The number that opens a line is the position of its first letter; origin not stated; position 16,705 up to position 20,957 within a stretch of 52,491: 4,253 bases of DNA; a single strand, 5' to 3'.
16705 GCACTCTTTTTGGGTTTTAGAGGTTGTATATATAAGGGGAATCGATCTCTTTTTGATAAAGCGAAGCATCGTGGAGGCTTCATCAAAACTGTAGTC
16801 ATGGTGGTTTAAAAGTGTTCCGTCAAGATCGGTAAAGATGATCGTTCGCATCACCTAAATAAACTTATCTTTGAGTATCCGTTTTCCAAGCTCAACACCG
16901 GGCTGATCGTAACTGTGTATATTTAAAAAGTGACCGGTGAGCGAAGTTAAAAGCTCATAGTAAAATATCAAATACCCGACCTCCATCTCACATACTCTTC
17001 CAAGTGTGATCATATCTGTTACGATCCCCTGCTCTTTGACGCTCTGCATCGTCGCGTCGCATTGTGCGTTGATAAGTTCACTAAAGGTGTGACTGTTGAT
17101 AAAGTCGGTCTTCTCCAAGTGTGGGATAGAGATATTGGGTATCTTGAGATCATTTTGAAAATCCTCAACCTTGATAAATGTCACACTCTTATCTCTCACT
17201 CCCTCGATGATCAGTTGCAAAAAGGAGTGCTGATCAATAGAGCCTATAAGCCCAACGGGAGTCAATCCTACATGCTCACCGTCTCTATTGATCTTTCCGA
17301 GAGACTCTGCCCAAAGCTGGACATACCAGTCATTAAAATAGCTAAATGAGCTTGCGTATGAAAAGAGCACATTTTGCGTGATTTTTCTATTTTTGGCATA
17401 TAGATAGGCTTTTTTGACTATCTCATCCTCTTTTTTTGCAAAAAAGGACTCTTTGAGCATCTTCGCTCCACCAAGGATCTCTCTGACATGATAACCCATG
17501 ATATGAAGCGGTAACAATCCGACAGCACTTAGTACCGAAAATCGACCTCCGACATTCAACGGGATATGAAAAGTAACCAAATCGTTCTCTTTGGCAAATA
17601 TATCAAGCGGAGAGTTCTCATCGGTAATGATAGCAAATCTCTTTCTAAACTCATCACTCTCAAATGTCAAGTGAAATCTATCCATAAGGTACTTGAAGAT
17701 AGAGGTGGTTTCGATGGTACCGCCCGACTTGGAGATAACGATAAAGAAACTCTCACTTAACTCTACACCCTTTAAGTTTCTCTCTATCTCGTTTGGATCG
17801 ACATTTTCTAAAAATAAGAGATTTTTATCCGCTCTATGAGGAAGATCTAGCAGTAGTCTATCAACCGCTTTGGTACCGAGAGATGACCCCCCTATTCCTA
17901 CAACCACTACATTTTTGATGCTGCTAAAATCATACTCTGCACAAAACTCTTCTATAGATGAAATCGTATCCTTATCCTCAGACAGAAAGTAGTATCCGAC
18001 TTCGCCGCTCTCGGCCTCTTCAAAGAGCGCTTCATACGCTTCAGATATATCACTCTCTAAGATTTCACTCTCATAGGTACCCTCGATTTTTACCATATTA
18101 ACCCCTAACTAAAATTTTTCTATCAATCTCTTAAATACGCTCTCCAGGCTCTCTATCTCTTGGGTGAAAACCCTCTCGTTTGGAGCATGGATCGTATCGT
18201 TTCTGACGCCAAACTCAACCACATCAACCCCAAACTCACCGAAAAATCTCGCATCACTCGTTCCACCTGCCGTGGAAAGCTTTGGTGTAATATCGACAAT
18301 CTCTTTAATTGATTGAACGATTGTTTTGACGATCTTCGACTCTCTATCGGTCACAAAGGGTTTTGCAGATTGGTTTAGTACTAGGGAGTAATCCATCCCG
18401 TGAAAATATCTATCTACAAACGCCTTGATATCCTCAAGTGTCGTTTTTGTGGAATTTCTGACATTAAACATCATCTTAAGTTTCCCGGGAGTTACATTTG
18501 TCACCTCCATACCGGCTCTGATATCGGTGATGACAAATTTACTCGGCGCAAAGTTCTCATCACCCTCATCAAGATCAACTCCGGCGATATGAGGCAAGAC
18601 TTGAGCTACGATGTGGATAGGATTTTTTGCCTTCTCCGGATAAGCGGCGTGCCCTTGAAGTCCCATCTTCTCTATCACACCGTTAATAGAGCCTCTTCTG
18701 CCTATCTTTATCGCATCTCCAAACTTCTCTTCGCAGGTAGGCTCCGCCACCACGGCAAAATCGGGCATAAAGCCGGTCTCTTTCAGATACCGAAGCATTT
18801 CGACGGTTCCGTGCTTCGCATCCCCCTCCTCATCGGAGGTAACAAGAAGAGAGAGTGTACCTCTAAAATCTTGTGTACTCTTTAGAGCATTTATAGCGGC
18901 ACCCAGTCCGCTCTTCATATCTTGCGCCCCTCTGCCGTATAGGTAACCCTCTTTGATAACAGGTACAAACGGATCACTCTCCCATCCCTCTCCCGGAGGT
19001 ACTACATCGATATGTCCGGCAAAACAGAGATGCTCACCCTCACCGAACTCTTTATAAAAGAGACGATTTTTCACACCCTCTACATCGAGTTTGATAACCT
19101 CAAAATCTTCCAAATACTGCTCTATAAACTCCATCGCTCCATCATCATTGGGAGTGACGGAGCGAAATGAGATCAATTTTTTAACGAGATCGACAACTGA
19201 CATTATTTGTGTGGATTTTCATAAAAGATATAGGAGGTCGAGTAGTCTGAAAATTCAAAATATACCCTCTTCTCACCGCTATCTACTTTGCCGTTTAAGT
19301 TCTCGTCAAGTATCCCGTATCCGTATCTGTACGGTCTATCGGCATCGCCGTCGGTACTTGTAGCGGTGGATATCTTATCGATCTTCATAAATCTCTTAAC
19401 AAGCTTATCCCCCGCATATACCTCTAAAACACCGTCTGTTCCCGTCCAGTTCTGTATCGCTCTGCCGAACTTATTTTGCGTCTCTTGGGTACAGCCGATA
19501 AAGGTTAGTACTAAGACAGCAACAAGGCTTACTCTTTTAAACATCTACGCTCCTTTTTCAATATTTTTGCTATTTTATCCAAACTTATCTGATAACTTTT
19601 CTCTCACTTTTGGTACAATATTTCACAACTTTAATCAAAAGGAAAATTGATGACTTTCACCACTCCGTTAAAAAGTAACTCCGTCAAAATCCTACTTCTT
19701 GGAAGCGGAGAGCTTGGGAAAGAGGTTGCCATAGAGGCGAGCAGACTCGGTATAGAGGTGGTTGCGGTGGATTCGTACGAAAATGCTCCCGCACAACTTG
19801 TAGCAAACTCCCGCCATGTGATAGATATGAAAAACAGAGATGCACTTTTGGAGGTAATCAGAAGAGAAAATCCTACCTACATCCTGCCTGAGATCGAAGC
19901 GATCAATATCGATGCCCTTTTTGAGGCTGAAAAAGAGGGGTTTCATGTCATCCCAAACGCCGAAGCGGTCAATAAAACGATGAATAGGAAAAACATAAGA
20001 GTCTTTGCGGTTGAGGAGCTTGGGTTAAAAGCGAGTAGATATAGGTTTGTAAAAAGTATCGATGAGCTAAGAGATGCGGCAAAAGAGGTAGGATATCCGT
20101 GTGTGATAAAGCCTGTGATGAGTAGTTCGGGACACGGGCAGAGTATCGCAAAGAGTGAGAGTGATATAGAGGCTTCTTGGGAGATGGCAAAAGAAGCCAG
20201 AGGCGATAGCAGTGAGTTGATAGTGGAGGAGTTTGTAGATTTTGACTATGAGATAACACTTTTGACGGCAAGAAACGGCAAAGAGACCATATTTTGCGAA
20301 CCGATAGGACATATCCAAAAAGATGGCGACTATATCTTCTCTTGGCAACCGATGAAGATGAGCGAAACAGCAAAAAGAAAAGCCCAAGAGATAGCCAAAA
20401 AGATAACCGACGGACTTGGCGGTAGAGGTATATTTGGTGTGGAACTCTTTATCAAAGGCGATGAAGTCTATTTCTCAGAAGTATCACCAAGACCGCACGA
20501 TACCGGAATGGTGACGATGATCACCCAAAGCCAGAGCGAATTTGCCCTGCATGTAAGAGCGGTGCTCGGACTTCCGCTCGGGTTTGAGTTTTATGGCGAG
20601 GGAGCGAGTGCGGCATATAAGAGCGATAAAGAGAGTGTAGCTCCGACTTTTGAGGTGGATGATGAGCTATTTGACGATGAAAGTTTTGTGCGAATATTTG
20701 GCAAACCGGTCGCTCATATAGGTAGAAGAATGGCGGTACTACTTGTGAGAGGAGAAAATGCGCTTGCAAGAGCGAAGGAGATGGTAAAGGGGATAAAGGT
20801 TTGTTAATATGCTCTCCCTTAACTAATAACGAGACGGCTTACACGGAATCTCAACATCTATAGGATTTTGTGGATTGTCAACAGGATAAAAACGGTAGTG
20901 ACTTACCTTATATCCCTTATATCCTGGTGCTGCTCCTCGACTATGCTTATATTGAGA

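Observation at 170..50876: Hyper-abundant 10-bp palindrome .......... scattered through genes and intergenic regions (DNA-uptake-sequence-like word)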

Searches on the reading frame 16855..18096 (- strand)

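Call 31: search_protein_families(library=pfam, proteins=[window:16855-18096:-], max_evalue=0.00001)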
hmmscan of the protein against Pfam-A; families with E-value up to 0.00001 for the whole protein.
window:16855-18096:- (413 aa): 1 family
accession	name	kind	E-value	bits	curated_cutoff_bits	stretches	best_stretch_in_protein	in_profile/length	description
PF00342.24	PGI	-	2.4e-36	125.9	22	1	55-408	91-462/486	Phosphoglucose isomerase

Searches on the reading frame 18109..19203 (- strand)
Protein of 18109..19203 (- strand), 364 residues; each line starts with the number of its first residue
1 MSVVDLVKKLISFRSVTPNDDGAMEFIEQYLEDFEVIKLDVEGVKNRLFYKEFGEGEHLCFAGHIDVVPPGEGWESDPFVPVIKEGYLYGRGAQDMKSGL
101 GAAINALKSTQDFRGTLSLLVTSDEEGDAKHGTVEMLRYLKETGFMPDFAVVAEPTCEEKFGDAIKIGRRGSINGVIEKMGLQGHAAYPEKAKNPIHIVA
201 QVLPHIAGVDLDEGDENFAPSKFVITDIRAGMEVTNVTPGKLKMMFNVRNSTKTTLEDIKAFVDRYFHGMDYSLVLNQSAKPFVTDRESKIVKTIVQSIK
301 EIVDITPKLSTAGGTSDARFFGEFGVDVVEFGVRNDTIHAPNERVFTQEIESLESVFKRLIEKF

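Call 31: search_protein_families(library=pfam, proteins=[window:18109-19203:-], max_evalue=0.00001)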
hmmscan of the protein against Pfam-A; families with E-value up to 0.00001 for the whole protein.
window:18109-19203:- (364 aa): 2 families
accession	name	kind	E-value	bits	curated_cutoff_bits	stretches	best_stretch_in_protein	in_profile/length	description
PF01546.33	Peptidase_M20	-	1.4e-38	133.3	24.6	1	60-363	1-206/206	Peptidase family M20/M25/M40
PF07687.19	M20_dimer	-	7.5e-16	58.5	21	1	167-264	1-96/107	Peptidase dimerisation domain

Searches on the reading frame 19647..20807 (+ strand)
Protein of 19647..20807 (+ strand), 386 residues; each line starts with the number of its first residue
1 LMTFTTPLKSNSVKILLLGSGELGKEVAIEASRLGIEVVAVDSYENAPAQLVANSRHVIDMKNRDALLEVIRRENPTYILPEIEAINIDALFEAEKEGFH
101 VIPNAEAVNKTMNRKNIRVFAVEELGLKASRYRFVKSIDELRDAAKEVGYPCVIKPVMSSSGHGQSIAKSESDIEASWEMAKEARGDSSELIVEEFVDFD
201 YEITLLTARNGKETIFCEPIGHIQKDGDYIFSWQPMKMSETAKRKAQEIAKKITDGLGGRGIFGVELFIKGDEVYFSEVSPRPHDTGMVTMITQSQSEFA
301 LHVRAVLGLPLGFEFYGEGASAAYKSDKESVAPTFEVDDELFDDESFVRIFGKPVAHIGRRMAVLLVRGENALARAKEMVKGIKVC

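Call 31: search_protein_families(library=pfam, proteins=[window:19647-20807:+], max_evalue=0.00001)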
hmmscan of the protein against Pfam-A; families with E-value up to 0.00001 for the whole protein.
window:19647-20807:+ (386 aa): 6 families
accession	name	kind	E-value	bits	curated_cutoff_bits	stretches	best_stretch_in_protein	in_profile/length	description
PF02222.28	ATP-grasp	-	1.3e-58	198.1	27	1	122-299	3-179/179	ATP-grasp domain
PF07478.18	Dala_Dala_lig_C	-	2.3e-10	40.8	24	1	140-286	27-179/204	D-ala D-ala ligase C-terminus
PF02786.22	CPSase_L_D2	-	3.6e-10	40.2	19.8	1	130-282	19-179/211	Carbamoyl-phosphate synthase L chain, ATP binding domain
PF22660.2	RS_preATP-grasp-like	-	4.7e-10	40.2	27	1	14-108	3-94/98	Ribonucleotide synthetase preATP-grasp domain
PF02655.19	ATP-grasp_3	-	3.4e-09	37.4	23.2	1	145-284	27-158/160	ATP-grasp domain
PF01071.24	GARS_A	-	7.5e-06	26.3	27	0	122-217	10-108/194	Phosphoribosylglycinamide synthetase, ATP-grasp (A) domain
